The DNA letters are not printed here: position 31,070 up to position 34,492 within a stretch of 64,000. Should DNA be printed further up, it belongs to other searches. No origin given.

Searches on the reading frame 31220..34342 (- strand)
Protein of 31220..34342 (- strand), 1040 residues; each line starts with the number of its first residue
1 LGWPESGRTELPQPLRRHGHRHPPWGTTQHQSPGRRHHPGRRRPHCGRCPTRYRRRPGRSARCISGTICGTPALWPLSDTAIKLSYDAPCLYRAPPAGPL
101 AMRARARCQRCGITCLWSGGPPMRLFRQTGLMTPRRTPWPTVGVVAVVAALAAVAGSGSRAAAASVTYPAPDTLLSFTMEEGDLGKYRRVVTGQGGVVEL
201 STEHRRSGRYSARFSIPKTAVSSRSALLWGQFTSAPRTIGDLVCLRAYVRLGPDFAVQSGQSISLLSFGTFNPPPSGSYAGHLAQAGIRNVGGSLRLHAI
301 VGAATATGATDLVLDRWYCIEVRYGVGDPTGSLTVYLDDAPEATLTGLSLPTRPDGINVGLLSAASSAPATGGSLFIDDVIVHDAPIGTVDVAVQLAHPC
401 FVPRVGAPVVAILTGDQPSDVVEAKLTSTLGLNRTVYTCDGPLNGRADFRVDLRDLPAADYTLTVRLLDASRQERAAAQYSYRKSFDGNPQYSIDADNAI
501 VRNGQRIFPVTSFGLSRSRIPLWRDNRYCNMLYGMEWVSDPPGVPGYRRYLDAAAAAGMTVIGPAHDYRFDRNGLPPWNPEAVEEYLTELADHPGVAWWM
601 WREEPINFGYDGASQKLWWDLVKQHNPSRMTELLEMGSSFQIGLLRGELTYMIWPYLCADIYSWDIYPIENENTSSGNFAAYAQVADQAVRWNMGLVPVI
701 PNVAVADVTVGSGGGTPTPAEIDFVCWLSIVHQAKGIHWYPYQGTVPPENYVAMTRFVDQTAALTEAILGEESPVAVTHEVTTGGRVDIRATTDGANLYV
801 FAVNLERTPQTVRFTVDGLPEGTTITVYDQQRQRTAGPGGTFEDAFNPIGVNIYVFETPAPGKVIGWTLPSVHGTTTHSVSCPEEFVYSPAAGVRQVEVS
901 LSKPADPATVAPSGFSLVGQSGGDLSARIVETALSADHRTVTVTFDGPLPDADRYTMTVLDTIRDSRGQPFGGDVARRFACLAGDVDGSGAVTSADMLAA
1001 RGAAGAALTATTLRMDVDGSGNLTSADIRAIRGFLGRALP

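Call 62: search_protein_families(library=pfam, proteins=[window:31220-34342:-], max_evalue=0.00001)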
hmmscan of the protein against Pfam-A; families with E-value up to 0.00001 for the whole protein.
window:31220-34342:- (1040 aa): 1 family
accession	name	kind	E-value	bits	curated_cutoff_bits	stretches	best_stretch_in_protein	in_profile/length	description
PF13205.12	Big_5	-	1.7e-06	29.1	23.6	0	895-975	23-99/105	Bacterial Ig-like domain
